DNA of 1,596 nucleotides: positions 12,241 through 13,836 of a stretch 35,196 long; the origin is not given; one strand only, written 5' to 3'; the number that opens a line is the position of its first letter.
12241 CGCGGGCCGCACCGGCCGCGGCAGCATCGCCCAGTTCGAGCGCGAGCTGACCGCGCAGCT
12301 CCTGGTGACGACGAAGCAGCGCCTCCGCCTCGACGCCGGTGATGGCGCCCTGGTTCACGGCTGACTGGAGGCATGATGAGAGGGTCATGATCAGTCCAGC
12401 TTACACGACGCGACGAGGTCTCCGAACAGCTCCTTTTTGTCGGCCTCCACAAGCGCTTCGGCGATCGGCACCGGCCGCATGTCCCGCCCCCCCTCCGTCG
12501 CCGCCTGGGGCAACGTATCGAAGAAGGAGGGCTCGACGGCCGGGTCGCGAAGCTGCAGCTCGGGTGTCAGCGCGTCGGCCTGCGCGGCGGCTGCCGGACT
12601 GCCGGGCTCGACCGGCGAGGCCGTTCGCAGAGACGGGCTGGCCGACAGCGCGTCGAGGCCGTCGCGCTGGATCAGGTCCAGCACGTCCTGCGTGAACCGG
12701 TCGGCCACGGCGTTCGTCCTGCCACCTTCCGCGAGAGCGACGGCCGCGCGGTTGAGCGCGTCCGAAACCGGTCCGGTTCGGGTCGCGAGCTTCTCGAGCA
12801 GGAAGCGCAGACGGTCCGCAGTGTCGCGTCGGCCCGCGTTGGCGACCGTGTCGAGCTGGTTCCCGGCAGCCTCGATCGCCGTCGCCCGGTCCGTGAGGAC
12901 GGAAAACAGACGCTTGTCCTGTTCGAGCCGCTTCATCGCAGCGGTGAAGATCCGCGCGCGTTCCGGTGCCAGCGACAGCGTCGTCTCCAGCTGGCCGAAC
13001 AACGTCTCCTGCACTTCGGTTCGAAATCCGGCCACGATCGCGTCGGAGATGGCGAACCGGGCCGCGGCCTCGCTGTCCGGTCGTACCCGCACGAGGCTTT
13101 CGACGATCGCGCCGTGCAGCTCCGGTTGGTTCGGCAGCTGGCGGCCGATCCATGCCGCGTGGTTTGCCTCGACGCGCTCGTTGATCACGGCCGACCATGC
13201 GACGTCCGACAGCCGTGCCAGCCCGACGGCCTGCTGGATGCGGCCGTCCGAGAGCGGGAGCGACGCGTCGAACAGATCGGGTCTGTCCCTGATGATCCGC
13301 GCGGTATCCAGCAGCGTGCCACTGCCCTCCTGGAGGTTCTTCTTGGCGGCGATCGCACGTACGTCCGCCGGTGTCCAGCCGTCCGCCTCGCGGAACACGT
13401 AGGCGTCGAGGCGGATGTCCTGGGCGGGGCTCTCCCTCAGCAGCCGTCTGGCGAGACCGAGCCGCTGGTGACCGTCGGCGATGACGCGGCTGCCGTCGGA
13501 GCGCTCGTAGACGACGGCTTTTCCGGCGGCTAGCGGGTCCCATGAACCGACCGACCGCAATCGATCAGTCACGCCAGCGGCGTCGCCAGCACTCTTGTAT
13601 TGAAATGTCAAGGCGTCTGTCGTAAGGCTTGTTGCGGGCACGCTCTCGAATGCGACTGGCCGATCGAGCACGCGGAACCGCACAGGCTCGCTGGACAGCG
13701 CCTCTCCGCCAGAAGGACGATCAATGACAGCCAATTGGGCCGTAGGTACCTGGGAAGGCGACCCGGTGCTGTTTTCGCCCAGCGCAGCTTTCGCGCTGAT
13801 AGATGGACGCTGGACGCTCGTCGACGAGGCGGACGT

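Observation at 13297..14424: RelA/SpoT-like (toxSAS-like) nucleotidyltransferase plus ParB-like domain embedded in an internal-virion (ejection) protein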

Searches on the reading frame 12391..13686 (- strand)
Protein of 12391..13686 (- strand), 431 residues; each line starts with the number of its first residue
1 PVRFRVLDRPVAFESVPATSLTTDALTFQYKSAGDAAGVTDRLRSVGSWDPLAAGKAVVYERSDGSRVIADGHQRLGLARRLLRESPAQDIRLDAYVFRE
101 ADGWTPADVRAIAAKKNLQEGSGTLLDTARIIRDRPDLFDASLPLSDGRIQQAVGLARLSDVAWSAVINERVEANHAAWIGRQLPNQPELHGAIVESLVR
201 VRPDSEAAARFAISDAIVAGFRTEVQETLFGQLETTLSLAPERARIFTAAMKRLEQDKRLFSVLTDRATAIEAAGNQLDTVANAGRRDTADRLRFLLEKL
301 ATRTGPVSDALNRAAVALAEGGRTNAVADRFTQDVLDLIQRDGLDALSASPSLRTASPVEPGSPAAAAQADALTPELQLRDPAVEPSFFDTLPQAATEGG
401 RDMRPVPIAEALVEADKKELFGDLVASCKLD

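Call 18: search_protein_families(library=pfam, proteins=[window:12391-13686:-], max_evalue=10)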
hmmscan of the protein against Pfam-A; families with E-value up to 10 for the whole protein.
window:12391-13686:- (431 aa): 1 family
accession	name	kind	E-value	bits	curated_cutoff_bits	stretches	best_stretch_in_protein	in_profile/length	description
PF08498.15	Sterol_MT_C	-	0.32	11.6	21.7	1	305-324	32-51/66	Sterol methyltransferase C-terminal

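Call 57: search_solved_structures(query=A2, max_evalue=10, show_alignments=3)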
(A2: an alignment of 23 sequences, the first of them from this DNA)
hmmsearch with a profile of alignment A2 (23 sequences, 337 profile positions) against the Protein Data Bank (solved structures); distinct sequences matched with E-value up to 10: 5.
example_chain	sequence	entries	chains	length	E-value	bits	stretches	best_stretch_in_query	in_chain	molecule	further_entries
8ii8_A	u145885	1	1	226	0.043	16.2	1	265-316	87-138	Chromoprotein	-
7ong_A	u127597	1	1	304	0.13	14.6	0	21-44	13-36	SAKe6BE-L1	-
7zr2_A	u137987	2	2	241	0.15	14.4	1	271-321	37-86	Spike protein S2',Chimeric protein mimic of SARS-CoV-2 Spike HR1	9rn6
3etw_A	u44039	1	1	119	0.21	14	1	226-297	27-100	Adhesin A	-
9zem_A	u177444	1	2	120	0.52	12.7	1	140-175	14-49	HeliScrew4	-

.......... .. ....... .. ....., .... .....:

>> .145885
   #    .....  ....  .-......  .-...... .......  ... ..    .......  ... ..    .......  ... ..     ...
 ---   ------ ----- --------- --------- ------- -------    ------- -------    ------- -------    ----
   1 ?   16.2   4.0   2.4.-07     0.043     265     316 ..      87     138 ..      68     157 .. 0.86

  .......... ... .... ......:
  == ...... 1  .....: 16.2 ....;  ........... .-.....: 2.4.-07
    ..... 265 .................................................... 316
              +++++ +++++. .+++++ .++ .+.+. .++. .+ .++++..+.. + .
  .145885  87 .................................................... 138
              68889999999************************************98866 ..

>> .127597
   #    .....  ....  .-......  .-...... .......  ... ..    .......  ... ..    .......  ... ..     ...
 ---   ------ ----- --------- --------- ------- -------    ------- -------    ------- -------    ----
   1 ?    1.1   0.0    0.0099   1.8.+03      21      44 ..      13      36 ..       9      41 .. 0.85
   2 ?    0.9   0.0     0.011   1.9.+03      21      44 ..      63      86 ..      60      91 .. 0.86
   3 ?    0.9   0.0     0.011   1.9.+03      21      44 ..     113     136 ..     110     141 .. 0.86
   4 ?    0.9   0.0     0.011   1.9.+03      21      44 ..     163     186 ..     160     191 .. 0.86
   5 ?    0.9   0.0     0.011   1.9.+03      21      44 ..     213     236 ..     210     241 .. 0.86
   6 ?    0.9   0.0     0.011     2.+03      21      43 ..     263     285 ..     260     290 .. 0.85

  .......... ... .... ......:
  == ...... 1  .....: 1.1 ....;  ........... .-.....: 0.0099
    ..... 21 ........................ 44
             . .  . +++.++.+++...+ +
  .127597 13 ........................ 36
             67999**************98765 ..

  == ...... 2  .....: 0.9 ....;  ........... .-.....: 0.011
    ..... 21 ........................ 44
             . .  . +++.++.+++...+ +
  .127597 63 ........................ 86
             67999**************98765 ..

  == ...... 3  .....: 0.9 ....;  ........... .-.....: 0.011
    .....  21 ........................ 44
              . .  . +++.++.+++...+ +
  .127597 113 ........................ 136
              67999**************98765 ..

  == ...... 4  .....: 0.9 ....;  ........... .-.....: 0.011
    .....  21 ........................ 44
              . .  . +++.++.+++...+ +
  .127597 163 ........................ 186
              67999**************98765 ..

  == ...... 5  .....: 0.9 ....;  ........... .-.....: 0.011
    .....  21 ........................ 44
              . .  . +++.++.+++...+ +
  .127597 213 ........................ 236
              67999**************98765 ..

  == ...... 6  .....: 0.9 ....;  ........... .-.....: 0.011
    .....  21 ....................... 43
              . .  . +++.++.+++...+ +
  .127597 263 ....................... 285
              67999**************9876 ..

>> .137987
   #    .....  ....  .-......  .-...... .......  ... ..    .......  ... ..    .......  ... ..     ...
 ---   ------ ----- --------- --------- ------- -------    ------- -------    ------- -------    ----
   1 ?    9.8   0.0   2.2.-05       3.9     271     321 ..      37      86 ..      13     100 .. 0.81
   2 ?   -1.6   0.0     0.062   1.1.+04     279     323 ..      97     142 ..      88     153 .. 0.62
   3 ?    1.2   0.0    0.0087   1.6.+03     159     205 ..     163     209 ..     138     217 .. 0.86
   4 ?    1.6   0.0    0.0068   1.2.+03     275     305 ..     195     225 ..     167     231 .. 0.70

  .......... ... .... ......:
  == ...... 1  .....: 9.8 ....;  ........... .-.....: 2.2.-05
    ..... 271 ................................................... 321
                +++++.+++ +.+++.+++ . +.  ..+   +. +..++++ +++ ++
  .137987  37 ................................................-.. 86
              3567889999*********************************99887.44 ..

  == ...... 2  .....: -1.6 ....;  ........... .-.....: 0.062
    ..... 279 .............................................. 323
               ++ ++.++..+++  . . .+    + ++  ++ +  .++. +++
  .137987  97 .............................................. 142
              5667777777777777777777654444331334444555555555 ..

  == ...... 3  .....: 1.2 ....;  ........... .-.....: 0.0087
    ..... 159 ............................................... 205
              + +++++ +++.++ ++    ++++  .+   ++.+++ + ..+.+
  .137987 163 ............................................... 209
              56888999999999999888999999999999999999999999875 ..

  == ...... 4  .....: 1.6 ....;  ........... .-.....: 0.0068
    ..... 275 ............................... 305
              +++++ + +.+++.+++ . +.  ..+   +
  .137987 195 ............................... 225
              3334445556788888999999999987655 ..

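Call 67: predict_structure(alignment_id=A2)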
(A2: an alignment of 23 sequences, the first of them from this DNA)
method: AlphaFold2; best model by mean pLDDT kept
length: 366 residues; sequences in the alignment: 23
mean_pLDDT: 87.2   pTM: 0.69
mean pLDDT of the five models: 87.2, 87.1, 85.3, 84.9, 83.1
residues with pLDDT >= 90: 166; 70-90: 175; 50-70: 17; < 50: 8
segments of 3 or more residues with pLDDT < 50: 343-349
pLDDT, mean of each block of 10 residues (from residue 1): 92 88 65 81 89 96 90 90 95 94 89 88 88 87 95 96 96 94 94 89 87 88 88 90 91 88 86 87 87 85 92 94 91 77 47 78 67
secondary structure, 60 per line:
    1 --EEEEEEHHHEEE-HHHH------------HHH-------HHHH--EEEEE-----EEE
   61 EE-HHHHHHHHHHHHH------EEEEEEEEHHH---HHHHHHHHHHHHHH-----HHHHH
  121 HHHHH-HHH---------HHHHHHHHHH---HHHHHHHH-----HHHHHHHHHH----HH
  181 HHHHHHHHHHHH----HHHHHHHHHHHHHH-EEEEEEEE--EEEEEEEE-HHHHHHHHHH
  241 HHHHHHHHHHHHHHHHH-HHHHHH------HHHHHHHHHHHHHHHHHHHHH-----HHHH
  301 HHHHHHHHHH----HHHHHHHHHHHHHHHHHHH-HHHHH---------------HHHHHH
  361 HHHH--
elements in order: E3-8 E12-14 H16-19 H42-45 E48-52 E58-62 H64-76 E83-90 H97-110 H116-125 H139-148 H152-159 H165-174 H179-192 H197-210 E212-219 E222-229 H231-257 H259-264 H271-291 H297-310 H315-333 H335-339 H355-364

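Call 69: fold_search(model_id=the predicted structure, library=pdb)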
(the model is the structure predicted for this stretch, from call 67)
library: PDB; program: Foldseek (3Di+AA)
matches with E <= 10: 185; with E <= 0.001: 4
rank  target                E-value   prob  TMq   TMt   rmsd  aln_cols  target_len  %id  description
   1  7nfu_A                3.2e-05  1.00  0.38  0.56   5.1       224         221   14  Crystal structure of C-terminally truncated Geobacillus thermoleovorans nucleoid occlusion protein Noc (released 2021-02-17)
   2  8qa8_C                4.4e-04  1.00  0.19  0.32  11.9       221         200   15  Crystal structure of the C-terminally truncated transcriptional repressor protein KorB from the RK2 plasmid complexed  (released 2024-02-21)
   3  8qa8_A                7.3e-04  1.00  0.19  0.33  12.1       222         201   15  Crystal structure of the C-terminally truncated transcriptional repressor protein KorB from the RK2 plasmid complexed  (released 2024-02-21)
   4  8qa8_F                8.4e-04  1.00  0.20  0.34  12.3       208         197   16  Crystal structure of the C-terminally truncated transcriptional repressor protein KorB from the RK2 plasmid complexed  (released 2024-02-21)
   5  8qa8_B                1.0e-03  1.00  0.20  0.33  12.9       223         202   15  Crystal structure of the C-terminally truncated transcriptional repressor protein KorB from the RK2 plasmid complexed  (released 2024-02-21)
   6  5k5d_A                4.5e-02  0.63  0.18  0.24  23.3       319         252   13  Structure of the C2221 form of Pnob8-like ParB-N domain (released 2016-06-15)
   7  5k5a                  4.7e-02  0.92  0.24  0.31  10.8       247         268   10  Structure of the pNOB8-like ParB N-domain (released 2016-06-15)
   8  1yzs_MODEL_1_A        7.1e-02  0.94  0.16  0.36   5.5       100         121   17  Solution structure of human sulfiredoxin (srx) (released 2005-03-22)
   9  1xw4                  1.0e-01  0.80  0.15  0.35   6.5       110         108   14  Crystal Structure of Human Sulfiredoxin (Srx) in Complex with ADP (released 2005-05-24)
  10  7lj1_n                1.1e-01  0.93  0.16  0.44   5.8       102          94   15  Human Prx1-Srx Decameric Complex (released 2021-07-14)
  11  2rii_X                1.1e-01  0.82  0.14  0.35   7.6       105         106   14  Crystal Structure of Human Peroxiredoxin I in complex with Sulfiredoxin (released 2008-01-08)
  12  3cyi                  1.3e-01  0.85  0.16  0.38   6.3       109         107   16  Crystal Structure of Human Sulfiredoxin (Srx) in Complex with ATP:Mg2+ (released 2008-07-01)
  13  7lj1_i                1.4e-01  0.87  0.14  0.40   7.5       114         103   16  Human Prx1-Srx Decameric Complex (released 2021-07-14)
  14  7lj1_g                1.4e-01  0.85  0.14  0.40   7.5       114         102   16  Human Prx1-Srx Decameric Complex (released 2021-07-14)
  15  1xw3                  1.4e-01  0.84  0.16  0.38   6.3       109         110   16  Crystal Structure of Human Sulfiredoxin (Srx) (released 2005-05-24)
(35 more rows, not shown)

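Call 82: search_protein_families(library=pfam, alignment_id=A2, max_evalue=0.1)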
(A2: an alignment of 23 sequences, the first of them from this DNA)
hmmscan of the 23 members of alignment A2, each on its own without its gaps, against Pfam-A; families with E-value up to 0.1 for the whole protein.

A. member 1, seq(366 aa): 0 families

B. families by the number of members that match (of 23 scanned): 10 families
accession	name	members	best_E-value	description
PF06245.16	DUF1015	2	0.0061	Protein of unknown function (DUF1015)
PF20792.2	VCD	1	0.0053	VopL C-terminal dimerization domain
PF02457.21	DAC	1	0.017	DisA bacterial checkpoint controller nucleotide-binding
PF17898.6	GerD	1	0.023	Spore germination GerD central core domain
PF00482.28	T2SSF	1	0.031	Type II secretion system (T2SS), protein F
PF11769.13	DUF3313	1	0.039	Protein of unknown function (DUF3313)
PF14716.13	HHH_8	1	0.061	Helix-hairpin-helix domain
PF06315.17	AceK_kinase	1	0.087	Isocitrate dehydrogenase kinase/phosphatase (AceK) kinase domain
PF16377.10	DUF4987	1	0.089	Domain of unknown function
PF25547.1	WXG100_2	1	0.092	WXG100 like domain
